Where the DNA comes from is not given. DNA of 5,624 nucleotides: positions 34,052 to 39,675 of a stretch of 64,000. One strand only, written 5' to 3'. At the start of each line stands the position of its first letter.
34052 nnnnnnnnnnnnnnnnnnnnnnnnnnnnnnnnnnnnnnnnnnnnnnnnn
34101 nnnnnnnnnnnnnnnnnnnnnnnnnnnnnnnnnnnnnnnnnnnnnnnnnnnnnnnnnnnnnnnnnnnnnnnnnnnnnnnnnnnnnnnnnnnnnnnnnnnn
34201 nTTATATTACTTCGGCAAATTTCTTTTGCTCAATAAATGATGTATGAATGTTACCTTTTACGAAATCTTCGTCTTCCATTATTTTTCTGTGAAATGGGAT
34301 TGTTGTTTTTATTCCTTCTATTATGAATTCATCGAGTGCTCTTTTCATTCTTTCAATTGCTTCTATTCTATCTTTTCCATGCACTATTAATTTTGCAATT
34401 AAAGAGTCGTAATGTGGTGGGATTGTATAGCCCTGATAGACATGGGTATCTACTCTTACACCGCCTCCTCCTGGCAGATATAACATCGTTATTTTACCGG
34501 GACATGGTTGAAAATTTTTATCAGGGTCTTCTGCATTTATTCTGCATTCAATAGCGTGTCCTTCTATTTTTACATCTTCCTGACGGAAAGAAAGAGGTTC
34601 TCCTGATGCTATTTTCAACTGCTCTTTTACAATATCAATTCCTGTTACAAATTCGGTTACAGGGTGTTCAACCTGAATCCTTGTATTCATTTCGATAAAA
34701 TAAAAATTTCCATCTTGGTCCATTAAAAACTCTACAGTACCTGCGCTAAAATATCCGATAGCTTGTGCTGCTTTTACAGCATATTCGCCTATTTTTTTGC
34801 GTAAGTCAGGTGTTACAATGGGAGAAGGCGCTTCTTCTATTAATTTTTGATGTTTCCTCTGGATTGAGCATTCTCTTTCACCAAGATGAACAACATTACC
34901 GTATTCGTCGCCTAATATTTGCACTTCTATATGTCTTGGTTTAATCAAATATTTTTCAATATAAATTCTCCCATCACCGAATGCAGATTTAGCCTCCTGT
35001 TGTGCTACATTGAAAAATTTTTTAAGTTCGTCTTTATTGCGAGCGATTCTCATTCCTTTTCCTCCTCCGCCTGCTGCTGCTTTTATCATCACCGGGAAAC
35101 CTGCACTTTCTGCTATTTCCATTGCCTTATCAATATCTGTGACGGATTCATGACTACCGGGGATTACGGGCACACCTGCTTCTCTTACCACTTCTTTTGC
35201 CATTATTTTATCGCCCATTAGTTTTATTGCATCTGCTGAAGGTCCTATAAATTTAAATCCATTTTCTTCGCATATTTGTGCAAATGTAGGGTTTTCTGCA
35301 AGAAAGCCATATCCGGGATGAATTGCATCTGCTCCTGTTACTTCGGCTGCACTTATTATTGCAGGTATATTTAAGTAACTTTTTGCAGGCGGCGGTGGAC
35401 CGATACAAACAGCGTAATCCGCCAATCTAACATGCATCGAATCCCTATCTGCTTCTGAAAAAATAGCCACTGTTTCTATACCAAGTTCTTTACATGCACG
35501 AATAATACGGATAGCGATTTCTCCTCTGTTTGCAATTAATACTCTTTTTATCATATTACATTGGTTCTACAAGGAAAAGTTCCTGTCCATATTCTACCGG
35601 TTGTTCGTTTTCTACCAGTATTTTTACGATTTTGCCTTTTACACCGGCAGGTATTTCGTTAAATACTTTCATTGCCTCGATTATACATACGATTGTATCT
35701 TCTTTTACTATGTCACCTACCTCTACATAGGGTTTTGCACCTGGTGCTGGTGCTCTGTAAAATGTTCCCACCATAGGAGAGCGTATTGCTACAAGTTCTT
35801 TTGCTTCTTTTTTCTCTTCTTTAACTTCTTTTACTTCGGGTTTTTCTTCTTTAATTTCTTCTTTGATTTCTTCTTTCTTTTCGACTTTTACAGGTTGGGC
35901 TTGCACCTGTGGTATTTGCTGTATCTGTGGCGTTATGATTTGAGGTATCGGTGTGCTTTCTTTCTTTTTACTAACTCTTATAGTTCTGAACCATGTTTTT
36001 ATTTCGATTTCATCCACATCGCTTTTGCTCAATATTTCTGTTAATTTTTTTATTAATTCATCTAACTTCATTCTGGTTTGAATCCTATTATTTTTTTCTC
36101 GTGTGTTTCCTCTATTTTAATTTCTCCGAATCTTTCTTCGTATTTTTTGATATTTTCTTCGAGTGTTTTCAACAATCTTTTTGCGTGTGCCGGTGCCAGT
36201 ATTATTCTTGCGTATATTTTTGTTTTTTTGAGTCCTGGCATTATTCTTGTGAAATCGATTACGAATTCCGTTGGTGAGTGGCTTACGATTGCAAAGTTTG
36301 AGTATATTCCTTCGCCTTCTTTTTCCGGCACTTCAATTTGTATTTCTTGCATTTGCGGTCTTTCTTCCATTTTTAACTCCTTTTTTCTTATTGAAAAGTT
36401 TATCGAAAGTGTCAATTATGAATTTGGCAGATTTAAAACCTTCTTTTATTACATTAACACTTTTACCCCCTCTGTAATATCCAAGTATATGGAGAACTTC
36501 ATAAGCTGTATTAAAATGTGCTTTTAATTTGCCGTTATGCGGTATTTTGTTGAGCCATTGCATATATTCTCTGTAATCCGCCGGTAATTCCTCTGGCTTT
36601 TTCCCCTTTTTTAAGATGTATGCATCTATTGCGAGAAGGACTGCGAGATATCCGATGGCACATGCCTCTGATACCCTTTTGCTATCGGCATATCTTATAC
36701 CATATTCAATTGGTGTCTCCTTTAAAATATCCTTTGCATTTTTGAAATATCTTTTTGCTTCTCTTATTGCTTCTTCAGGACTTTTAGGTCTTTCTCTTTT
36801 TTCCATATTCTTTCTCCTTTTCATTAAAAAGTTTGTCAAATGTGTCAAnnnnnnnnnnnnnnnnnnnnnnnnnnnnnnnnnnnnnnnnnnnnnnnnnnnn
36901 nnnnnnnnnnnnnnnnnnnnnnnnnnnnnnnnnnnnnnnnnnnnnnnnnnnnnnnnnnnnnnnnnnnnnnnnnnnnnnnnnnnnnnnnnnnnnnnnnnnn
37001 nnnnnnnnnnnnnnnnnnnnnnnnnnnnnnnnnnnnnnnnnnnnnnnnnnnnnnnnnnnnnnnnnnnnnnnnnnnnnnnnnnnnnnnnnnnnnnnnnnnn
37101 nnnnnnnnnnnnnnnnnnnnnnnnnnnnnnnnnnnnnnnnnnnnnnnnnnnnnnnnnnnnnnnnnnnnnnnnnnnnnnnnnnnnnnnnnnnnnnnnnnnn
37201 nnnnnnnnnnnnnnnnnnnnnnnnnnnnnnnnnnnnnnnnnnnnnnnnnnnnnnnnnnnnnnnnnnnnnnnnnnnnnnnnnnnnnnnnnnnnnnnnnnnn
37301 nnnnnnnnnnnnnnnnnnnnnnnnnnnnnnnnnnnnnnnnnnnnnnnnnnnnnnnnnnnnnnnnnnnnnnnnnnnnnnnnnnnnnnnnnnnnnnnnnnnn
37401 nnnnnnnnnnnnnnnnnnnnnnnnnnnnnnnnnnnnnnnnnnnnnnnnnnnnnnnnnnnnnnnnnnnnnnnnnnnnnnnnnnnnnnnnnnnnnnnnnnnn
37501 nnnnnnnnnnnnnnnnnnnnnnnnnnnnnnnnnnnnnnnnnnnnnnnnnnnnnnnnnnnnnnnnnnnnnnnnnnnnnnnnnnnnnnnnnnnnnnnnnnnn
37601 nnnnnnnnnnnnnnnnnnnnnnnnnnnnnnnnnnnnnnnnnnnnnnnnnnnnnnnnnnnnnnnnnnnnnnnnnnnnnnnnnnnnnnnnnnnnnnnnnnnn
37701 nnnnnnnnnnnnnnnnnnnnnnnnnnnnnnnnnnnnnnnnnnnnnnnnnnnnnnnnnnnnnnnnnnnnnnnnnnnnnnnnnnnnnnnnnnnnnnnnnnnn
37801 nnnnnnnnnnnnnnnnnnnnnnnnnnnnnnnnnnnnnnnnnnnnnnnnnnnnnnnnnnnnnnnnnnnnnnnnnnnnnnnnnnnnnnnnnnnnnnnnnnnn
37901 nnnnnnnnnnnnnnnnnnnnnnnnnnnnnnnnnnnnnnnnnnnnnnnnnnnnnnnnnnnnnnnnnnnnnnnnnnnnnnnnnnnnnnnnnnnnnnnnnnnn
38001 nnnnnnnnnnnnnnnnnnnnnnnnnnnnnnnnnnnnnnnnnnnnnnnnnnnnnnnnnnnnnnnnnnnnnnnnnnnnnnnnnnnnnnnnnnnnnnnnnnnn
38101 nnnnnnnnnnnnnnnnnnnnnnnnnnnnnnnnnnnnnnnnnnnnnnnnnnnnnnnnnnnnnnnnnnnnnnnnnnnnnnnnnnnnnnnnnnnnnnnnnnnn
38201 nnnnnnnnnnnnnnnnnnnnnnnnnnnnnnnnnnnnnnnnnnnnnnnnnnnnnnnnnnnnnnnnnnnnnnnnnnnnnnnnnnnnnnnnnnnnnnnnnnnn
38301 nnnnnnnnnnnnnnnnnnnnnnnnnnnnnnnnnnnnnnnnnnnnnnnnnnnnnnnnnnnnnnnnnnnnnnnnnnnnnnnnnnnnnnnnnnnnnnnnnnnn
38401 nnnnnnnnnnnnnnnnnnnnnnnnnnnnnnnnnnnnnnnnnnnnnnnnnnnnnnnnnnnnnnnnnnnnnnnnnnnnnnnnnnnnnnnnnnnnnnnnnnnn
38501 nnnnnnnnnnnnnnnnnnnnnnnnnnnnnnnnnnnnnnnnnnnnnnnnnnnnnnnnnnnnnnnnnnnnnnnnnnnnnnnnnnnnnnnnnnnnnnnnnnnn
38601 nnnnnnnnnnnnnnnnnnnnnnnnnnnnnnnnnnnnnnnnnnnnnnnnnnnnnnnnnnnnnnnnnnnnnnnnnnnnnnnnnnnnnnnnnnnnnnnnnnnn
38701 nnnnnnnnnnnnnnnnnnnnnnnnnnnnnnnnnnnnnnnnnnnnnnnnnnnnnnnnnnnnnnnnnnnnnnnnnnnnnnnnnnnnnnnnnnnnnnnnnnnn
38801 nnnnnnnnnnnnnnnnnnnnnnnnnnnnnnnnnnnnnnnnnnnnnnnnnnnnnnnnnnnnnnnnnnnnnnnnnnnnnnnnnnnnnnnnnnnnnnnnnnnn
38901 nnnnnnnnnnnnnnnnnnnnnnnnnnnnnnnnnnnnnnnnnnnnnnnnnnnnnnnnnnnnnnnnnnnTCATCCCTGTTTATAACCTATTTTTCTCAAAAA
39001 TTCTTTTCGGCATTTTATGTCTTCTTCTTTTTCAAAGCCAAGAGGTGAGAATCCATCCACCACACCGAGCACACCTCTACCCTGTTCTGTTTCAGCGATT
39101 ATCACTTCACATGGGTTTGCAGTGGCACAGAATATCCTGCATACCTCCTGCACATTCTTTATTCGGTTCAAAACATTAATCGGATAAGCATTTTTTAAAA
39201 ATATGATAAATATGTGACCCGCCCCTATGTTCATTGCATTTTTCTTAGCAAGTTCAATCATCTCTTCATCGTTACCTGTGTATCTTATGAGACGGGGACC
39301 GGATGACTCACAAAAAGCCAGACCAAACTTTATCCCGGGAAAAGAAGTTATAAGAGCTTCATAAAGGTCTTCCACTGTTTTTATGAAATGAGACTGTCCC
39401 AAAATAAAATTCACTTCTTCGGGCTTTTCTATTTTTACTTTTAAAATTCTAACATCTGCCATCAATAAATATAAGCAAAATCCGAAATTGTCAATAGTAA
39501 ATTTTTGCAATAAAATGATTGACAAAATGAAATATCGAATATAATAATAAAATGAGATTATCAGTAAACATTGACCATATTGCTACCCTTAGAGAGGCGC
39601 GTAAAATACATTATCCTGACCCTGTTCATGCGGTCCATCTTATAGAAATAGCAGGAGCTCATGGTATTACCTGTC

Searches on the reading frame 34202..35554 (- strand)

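Call 74: search_protein_families(library=pfam, proteins=[window:34202-35554:-], max_evalue=0.00001)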
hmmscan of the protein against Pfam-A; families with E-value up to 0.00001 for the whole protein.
window:34202-35554:- (450 aa): 9 families
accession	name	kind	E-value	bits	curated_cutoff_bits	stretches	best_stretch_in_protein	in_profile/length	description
PF02786.22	CPSase_L_D2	-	1.4e-83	280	19.8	1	115-322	1-209/211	Carbamoyl-phosphate synthase L chain, ATP binding domain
PF00289.28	Biotin_carb_N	-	2.4e-49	166.8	25.5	1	1-110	1-110/110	Biotin carboxylase, N-terminal domain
PF02785.25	Biotin_carb_C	-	9.9e-46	154.8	32.4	1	336-443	1-108/108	Biotin carboxylase C-terminal domain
PF07478.18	Dala_Dala_lig_C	-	3.2e-16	59.9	24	1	142-291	26-174/204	D-ala D-ala ligase C-terminus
PF02222.28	ATP-grasp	-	7.1e-09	36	27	1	134-292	12-162/179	ATP-grasp domain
PF08443.16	RimK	-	2.7e-07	30.8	21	1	139-311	25-183/188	RimK-like ATP-grasp domain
PF02655.19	ATP-grasp_3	-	3.8e-07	30.8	23.2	1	114-294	2-158/160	ATP-grasp domain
PF14397.11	ATPgrasp_ST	-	2.9e-06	27.1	31.4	0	109-179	15-87/278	Sugar-transfer associated ATP-grasp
PF01071.24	GARS_A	-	9.7e-06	26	27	0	114-203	1-89/194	Phosphoribosylglycinamide synthetase, ATP-grasp (A) domain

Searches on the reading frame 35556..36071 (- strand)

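Call 74: search_protein_families(library=pfam, proteins=[window:35556-36071:-], max_evalue=0.00001)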
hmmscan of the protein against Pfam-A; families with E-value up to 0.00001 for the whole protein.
window:35556-36071:- (171 aa): 1 family
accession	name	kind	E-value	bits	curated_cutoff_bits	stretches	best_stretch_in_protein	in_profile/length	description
PF00364.28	Biotin_lipoyl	-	1.2e-21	76.7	22.1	1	95-166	2-71/73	Biotin-requiring enzyme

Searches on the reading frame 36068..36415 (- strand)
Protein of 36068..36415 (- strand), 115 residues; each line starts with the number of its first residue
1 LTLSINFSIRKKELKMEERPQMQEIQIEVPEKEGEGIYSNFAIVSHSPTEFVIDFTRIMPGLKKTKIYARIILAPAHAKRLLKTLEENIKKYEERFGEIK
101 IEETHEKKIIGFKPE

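Call 74: search_protein_families(library=pfam, proteins=[window:36068-36415:-], max_evalue=0.00001)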
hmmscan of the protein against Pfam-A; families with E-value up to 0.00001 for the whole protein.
window:36068-36415:- (115 aa): 1 family
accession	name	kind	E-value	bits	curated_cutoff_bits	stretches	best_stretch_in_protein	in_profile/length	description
PF11950.13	DUF3467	-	2.1e-31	108.3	25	1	18-100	8-91/92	Protein of unknown function (DUF3467)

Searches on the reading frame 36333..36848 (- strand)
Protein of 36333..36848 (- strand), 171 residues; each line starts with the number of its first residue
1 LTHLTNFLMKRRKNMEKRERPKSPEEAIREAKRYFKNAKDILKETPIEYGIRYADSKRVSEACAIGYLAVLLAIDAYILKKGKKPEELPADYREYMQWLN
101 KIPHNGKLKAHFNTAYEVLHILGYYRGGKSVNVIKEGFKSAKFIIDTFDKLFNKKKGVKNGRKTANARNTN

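Call 74: search_protein_families(library=pfam, proteins=[window:36333-36848:-], max_evalue=0.00001)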
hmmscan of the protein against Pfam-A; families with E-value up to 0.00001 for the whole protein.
window:36333-36848:- (171 aa): 1 family
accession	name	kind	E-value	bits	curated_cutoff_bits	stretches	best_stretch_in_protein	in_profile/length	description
PF18498.6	DUF5618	-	9.4e-29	100.5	33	1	27-147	2-118/121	Domain of unknown function (DUF5618)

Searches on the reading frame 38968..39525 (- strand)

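Call 75: search_protein_families(library=pfam, proteins=[window:38968-39525:-], max_evalue=0.00001)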
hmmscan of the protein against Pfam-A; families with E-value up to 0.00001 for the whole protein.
window:38968-39525:- (185 aa): 1 family
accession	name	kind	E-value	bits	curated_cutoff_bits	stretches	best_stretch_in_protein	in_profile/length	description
PF04008.19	Adenosine_kin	-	2.4e-80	268.2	25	1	30-183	1-154/154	Adenosine specific kinase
